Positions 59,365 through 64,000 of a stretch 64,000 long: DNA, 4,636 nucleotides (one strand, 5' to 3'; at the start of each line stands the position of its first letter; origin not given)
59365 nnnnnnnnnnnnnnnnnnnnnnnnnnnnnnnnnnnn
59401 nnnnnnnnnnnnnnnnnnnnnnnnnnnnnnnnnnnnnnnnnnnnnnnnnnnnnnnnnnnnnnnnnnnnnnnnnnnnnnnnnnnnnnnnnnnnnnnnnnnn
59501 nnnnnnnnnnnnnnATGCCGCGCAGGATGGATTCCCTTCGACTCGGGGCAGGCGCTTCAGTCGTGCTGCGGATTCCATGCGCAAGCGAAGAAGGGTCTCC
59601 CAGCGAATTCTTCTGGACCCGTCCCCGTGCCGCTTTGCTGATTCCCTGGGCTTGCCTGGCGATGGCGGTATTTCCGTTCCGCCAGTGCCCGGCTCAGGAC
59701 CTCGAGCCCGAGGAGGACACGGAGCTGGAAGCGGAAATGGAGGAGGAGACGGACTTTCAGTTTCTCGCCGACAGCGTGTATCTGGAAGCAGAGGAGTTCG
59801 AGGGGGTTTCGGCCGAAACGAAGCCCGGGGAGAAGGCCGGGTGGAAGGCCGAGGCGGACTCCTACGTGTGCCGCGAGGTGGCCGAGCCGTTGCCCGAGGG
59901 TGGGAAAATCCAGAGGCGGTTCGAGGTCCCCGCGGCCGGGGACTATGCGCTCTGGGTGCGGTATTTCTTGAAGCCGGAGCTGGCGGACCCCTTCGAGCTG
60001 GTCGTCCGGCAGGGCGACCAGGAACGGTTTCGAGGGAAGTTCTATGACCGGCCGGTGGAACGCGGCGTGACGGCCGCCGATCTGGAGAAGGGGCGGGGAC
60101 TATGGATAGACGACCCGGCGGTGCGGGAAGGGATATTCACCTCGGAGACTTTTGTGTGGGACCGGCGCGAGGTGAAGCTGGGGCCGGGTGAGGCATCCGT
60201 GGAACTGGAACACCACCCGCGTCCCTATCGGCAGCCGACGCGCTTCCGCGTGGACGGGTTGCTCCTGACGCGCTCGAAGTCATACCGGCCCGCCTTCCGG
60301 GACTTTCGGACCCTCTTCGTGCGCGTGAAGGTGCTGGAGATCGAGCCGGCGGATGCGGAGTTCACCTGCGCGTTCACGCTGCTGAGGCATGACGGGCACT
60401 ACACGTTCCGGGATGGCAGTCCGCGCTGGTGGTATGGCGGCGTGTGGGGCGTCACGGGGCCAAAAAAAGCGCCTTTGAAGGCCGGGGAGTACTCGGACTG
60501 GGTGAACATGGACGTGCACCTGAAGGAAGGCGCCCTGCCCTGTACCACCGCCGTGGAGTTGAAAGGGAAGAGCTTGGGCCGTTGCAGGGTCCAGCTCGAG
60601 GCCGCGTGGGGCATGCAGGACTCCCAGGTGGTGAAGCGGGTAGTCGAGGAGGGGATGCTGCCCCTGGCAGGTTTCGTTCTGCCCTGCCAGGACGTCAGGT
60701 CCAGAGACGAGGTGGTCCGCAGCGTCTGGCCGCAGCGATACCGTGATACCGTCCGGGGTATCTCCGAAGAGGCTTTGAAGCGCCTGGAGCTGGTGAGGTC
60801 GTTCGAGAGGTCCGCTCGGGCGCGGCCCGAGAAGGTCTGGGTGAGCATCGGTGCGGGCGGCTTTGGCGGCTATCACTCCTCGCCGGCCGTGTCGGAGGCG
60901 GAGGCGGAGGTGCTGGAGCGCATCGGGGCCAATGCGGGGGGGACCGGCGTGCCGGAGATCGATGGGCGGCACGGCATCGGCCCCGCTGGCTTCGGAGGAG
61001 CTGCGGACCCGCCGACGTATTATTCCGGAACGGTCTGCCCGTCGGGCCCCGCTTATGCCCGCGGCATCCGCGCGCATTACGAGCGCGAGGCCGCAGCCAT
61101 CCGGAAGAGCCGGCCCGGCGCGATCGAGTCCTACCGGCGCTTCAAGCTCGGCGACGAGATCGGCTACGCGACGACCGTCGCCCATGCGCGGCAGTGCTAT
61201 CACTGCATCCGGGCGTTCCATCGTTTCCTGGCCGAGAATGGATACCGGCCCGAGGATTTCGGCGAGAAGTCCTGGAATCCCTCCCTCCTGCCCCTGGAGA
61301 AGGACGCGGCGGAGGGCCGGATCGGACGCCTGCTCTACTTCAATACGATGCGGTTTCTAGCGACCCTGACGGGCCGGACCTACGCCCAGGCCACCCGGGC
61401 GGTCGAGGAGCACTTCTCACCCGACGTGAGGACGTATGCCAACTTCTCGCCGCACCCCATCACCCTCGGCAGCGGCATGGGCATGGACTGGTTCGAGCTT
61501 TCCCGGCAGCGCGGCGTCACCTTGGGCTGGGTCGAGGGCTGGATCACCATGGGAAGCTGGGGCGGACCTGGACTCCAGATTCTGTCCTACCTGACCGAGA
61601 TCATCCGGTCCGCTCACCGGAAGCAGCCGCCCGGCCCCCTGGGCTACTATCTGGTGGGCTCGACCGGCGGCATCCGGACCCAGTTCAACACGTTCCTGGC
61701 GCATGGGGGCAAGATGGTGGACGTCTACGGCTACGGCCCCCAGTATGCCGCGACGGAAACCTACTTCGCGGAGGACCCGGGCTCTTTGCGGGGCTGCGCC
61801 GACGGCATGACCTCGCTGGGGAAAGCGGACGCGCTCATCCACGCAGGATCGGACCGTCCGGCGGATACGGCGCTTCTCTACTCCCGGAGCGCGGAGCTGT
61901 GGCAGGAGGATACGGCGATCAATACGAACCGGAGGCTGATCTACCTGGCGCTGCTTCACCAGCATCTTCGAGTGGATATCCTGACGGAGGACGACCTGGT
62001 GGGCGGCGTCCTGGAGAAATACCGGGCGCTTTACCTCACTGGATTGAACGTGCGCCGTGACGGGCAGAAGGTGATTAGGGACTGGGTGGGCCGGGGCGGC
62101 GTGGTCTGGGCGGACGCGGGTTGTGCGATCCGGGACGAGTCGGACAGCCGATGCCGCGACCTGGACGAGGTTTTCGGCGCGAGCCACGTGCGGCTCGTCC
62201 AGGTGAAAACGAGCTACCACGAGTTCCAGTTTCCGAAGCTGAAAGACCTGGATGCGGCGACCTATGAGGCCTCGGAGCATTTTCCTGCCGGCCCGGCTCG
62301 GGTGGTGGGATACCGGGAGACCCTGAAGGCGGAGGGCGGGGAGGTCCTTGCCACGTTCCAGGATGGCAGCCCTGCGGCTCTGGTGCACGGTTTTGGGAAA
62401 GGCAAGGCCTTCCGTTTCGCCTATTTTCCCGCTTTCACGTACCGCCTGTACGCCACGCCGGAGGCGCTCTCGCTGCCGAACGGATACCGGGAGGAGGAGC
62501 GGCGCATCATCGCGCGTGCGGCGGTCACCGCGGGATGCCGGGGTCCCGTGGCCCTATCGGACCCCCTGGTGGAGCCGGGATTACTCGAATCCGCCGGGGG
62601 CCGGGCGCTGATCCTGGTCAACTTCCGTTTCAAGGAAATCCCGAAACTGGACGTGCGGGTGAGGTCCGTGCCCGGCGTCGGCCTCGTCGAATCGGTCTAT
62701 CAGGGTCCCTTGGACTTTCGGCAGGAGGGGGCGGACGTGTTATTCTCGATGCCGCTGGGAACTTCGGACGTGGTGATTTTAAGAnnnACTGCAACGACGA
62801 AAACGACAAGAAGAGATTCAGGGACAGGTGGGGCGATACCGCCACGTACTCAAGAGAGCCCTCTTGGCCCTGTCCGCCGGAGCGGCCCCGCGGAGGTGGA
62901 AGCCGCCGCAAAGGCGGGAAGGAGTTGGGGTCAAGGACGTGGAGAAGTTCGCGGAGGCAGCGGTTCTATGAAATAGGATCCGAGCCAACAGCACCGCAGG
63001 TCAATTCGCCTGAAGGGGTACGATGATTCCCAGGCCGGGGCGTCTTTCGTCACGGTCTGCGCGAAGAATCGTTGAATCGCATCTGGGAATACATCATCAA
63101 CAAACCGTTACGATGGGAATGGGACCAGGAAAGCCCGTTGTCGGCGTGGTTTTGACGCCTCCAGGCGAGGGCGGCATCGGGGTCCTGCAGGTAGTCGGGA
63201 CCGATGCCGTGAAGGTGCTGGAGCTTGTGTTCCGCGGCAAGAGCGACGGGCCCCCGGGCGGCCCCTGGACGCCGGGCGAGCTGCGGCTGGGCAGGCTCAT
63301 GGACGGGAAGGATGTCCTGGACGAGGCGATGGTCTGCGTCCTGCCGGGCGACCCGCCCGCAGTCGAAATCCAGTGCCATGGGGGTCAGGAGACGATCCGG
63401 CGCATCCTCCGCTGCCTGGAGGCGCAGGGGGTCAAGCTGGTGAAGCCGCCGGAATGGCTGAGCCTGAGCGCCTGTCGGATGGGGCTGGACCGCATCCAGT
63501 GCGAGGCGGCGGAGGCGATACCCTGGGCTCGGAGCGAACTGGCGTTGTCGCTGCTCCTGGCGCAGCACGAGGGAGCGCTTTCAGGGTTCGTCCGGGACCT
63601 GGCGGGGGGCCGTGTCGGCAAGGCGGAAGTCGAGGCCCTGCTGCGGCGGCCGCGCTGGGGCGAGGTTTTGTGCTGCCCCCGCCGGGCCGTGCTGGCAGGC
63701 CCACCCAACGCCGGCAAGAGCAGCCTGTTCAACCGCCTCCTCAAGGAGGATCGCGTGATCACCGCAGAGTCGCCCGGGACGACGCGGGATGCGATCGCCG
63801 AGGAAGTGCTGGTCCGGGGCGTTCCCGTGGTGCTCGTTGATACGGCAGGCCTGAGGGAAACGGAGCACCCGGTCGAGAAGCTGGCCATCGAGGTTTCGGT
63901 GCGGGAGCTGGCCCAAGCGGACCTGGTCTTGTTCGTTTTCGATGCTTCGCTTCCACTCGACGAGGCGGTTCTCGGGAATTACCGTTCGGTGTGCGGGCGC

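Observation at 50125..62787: Tightly packed 12.7-kb same-strand array of mostly unassignable envelope proteins — candidate novel surface glycan/protein-processing system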

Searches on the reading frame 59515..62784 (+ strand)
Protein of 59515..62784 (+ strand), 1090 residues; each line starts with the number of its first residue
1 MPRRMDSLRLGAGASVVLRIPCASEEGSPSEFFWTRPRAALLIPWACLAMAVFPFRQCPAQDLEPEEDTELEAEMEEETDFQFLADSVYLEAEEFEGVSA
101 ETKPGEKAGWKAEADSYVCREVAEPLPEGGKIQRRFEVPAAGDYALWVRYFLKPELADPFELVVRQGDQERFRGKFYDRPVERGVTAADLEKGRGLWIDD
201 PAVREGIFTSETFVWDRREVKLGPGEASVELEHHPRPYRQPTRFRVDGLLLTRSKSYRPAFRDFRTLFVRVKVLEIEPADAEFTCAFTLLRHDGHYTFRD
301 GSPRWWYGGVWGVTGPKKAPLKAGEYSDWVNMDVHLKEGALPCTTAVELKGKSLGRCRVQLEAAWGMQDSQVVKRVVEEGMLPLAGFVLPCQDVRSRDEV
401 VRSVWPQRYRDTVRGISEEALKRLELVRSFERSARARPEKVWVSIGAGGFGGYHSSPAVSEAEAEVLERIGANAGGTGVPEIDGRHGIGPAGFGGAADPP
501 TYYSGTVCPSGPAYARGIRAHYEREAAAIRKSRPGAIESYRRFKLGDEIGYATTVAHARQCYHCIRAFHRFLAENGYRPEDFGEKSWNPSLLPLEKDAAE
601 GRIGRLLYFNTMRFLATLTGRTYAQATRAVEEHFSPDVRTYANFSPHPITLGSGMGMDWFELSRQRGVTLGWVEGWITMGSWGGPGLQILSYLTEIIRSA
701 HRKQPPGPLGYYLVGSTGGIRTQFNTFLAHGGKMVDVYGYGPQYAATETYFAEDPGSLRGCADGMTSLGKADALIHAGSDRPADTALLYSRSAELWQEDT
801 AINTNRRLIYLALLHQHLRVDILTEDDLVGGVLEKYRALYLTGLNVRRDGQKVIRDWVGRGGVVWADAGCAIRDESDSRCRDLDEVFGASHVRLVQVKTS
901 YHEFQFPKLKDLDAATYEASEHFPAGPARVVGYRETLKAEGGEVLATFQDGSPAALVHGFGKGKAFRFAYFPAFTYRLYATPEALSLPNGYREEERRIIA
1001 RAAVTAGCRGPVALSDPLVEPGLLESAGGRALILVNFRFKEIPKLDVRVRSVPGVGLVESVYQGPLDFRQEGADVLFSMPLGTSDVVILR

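Call 4: search_protein_families(library=pfam, proteins=[window:59515-62784:+], max_evalue=0.1)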
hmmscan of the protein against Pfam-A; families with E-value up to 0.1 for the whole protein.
window:59515-62784:+ (1090 aa): 1 family
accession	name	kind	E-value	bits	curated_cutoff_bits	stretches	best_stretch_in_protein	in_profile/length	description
PF08532.16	Glyco_hydro_42M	-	0.0019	18.2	25.8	1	783-966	1-182/207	Beta-galactosidase trimerisation domain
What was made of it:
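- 59515..62787 (+): Gene F: 1090-aa GH42-like protein. It has an N-terminal hydrophobic segment and acidic linker, a weakly CBM35-like domain, a divergent TIM-barrel half, a GH42 trimerisation-type domain (about residues 783-966) and a C-terminal beta domain. GH42M E 0.0019, below cut-off (call 4).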

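Call 6: search_solved_structures(query=window:59515-62784:+, max_evalue=1)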
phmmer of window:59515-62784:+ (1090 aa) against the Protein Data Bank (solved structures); distinct sequences matched with E-value up to 1: 1.
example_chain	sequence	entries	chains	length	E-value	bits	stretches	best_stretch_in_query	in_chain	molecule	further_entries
2lru_A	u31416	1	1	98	0.27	12.1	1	63-132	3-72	Serine/threonine-protein kinase WNK1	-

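Call 20: find_homologous_proteins(query=window:59515-62784:+)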
Query window:59515-62784:+ (1090 aa): 2 proteins with E <= 0.001 among 8000 candidates.
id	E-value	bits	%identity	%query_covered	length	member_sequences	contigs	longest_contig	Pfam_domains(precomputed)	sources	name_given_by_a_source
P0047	0.0e+0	2538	100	100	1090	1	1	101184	-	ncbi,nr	ncbi:MAG: hypothetical protein HYU36_08185 [Planctomycetes bacterium]|nr:hypothetical protein [Planc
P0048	3.0e-30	123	24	44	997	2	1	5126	PF08532.17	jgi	jgi:hypothetical protein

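Call 30: search_protein_families(library=ncbifam, proteins=[window:59515-62784:+], max_evalue=0.01)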
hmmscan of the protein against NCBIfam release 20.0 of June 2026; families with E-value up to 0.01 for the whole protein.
window:59515-62784:+ (1090 aa): 0 families

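Call 50: search_protein_families(library=pfam, proteins=[P0048], max_evalue=0.1)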
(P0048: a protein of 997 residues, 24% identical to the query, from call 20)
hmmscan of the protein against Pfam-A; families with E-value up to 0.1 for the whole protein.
P0048 (997 aa): 4 families
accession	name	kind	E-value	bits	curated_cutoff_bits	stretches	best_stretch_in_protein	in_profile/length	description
PF08532.16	Glyco_hydro_42M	-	4.5e-10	39.8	25.8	1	665-857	1-193/207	Beta-galactosidase trimerisation domain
PF14258.12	DUF4350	-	0.0057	17.4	30.4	1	729-849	49-158/181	Domain of unknown function (DUF4350)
PF16990.11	CBM_35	-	0.027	15.2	28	1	55-87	30-61/121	Carbohydrate binding module (family 35)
PF02449.21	Glyco_hydro_42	-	0.047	13.5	21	1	462-616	182-338/376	Beta-galactosidase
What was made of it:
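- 59515..62787 (+): Its three relatives match GH42M at about 1e-9 (two of three, above cut-off) and Glyco_hydro_42 weakly, below cut-off (call 50).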

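Call 52: search_solved_structures(query=A4, max_evalue=1, show_alignments=2)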
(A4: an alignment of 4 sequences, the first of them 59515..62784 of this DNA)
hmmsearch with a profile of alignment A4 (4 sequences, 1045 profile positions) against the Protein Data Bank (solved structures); distinct sequences matched with E-value up to 1: 21.
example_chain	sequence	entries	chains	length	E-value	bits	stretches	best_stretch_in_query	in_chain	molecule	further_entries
4oif_A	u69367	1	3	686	6.2e-09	37.4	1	497-826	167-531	Beta-galactosidase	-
5dfa_A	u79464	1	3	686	7.8e-09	37.1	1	497-826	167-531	Beta-galactosidase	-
5xb7_A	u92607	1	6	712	4.4e-05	24.7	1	542-822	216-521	Beta-galactosidase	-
9ta3_A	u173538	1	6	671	0.00012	23.3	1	743-911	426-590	Beta-galactosidase LacZ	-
6jow_A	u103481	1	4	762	0.0042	18.1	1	746-899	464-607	Beta-galactosidase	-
5gsl_A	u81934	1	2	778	0.043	14.8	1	746-899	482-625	778aa long hypothetical beta-galactosidase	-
8oug_A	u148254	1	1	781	0.05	14.6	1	746-906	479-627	Beta-galactosidase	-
9we7_B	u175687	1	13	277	0.14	13.1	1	43-129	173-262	Erlin-2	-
9wff_Y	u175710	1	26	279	0.14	13.1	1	43-129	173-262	Erlin-2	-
9vvg_a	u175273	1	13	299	0.16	12.9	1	43-129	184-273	Erlin-2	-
9vvj_a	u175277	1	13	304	0.16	12.8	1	43-129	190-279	Erlin-2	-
9o9u_a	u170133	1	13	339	0.2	12.5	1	43-129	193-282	Erlin-2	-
3jd5_i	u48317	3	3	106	0.36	11.7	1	661-701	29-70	28S ribosomal protein S33, mitochondrial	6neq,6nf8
7vkx_A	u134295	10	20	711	0.54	11.1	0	752-825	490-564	beta-1,2-glucosyltransferase | Beta-galactosidase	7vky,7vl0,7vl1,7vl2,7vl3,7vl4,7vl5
7x87_A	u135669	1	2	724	0.55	11.1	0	752-825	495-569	Beta-galactosidase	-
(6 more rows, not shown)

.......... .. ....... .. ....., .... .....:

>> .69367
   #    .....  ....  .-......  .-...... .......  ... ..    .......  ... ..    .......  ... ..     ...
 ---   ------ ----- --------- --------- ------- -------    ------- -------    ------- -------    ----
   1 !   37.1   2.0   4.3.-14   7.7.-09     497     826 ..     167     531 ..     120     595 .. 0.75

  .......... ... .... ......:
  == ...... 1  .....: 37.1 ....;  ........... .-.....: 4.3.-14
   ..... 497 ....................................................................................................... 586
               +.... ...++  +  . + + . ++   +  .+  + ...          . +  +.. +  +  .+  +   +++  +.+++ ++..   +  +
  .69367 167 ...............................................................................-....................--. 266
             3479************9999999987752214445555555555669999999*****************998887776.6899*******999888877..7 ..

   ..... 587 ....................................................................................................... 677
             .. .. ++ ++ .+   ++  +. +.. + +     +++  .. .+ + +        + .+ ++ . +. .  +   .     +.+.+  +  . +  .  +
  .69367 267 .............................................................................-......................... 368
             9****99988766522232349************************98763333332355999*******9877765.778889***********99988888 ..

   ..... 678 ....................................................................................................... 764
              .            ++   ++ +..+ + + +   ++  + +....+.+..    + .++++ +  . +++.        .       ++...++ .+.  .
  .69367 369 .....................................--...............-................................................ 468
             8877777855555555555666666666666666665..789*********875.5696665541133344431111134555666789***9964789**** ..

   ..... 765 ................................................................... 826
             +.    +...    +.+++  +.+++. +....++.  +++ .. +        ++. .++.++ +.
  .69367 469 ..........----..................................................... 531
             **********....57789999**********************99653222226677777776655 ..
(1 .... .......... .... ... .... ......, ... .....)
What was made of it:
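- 59515..62787 (+): A four-sequence profile hits the GH42 beta-galactosidase 4oif at E 6e-9 over barrel plus trimerisation domain (call 52).
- On GH42 (F): The profile hits 4oif at E 6e-9 (call 52).
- Closest known: GH42 beta-galactosidases. Same: The F family profile aligns to the second half of the GH42 barrel plus the trimerisation domain (E 6e-9; call 52).
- F: a profile hit to GH42 structures at E 6e-9 (call 52).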

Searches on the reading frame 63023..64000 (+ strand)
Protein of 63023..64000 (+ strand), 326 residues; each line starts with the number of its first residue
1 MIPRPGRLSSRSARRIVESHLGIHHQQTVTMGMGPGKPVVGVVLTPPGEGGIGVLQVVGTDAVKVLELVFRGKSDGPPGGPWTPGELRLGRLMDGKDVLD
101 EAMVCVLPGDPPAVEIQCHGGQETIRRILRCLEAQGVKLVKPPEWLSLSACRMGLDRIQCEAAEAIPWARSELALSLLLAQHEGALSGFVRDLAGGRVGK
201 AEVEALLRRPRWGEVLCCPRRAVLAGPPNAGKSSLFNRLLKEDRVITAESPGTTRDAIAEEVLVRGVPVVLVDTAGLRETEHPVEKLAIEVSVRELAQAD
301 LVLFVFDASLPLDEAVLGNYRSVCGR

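Call 54: search_protein_families(library=pfam, proteins=[window:63023-64000:+], max_evalue=0.001)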
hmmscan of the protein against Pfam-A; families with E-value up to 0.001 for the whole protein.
window:63023-64000:+ (326 aa): 4 families
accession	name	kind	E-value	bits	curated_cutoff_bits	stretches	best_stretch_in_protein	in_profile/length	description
PF01926.29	MMR_HSR1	-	4.4e-21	75.6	21.9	1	222-309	2-87/113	50S ribosome-binding GTPase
PF10396.14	TrmE_N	-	1.4e-11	45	29.8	1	44-144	6-107/117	GTP-binding protein TrmE N-terminus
PF02421.24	FeoB_N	-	5.4e-06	26.4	27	1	222-309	3-89/156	Ferrous iron transport protein B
PF00350.29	Dynamin_N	-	0.00015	22.3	27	0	225-254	4-33/168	Dynamin family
